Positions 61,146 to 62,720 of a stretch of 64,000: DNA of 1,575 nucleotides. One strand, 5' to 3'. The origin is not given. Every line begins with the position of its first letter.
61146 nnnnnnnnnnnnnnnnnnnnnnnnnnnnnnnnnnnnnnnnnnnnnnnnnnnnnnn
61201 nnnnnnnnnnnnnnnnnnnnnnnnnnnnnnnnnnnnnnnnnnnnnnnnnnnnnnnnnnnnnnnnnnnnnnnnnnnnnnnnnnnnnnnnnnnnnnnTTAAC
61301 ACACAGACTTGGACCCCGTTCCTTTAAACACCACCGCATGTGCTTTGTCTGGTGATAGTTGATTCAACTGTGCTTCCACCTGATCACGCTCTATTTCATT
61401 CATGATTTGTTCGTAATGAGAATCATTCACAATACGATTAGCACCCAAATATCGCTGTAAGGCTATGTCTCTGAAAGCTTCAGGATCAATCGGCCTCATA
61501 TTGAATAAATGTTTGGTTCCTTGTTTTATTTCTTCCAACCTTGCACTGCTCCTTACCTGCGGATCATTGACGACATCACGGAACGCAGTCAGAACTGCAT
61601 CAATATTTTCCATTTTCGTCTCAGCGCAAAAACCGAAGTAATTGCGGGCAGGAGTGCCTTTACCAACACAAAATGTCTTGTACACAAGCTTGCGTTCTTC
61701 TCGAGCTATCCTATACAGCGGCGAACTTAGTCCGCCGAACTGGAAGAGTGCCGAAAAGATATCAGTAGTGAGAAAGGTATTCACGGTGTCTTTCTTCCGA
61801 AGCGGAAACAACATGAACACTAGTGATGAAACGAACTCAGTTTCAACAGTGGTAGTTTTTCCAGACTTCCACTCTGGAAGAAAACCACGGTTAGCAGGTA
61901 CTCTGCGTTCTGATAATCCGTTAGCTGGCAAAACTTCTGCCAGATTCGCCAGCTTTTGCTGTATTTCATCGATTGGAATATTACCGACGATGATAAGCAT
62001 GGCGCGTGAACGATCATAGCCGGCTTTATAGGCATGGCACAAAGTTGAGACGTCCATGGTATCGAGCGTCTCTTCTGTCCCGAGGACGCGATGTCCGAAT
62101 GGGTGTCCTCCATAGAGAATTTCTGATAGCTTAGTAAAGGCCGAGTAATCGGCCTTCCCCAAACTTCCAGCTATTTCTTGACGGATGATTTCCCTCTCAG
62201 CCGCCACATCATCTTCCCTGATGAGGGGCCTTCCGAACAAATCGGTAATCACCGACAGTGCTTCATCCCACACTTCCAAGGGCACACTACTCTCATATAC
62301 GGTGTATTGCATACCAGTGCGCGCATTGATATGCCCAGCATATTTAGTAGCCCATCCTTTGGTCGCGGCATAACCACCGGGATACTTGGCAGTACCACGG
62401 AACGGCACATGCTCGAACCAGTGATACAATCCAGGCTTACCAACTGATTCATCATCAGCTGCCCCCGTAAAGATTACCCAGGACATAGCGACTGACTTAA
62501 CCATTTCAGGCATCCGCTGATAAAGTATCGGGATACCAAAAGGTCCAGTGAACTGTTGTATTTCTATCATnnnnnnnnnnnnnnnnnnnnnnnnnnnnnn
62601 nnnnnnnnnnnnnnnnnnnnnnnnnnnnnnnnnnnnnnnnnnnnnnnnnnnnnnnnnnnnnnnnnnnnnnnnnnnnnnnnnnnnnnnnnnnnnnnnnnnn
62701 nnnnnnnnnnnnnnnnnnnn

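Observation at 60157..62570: Candidate RiPP/bacteriocin-like locus: M16 peptidase, terminator, promoter, two paralogous SD-equipped mini-ORFs, strong attenuating terminator, C39-like peptidase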

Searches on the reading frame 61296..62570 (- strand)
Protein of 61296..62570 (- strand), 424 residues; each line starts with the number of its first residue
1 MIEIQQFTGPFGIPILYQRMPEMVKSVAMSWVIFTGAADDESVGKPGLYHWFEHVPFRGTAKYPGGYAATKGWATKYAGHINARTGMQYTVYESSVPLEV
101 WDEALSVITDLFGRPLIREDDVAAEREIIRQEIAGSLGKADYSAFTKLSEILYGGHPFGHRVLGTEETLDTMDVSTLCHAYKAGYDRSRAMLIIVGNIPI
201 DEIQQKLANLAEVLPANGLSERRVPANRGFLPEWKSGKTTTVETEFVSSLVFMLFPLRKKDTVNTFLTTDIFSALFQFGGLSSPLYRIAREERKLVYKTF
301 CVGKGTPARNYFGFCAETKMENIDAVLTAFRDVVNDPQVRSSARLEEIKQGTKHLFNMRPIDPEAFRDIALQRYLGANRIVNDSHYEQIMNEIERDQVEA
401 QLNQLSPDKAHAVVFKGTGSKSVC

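Call 3: search_protein_families(library=pfam, proteins=[window:61296-62570:-], max_evalue=1)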
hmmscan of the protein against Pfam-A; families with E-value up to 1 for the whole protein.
window:61296-62570:- (424 aa): 2 families
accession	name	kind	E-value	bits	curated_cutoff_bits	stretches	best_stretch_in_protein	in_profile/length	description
PF00675.25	Peptidase_M16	-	6.8e-15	55.7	22.3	1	26-165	12-148/149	Insulinase (Peptidase family M16)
PF05193.26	Peptidase_M16_C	-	3.9e-12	46.8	23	1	176-336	6-163/181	Peptidase M16 inactive domain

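Call 4: search_protein_families(library=ncbifam, proteins=[window:61296-62570:-], max_evalue=1)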
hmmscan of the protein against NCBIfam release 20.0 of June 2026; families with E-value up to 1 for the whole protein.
window:61296-62570:- (424 aa): 4 families
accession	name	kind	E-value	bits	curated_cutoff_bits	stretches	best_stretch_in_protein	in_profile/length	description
NF047421.1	YfmH_fam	equivalog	1.3e-13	50.9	250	1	76-208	84-215/425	EF-P 5-aminopentanol modification-associated protein YfmH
TIGR02110.1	PQQ_syn_pqqF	equivalog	1e-12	47.6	320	1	38-227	32-223/697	pyrroloquinoline quinone biosynthesis protein PqqF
NF011681.0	PRK15101.1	equivalog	9.2e-09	33.8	765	1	25-211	65-248/961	pitrilysin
NF047422.1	YfmF_fam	equivalog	2.3e-08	33.4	285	1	114-297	111-294/412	EF-P 5-aminopentanol modification-associated protein YfmF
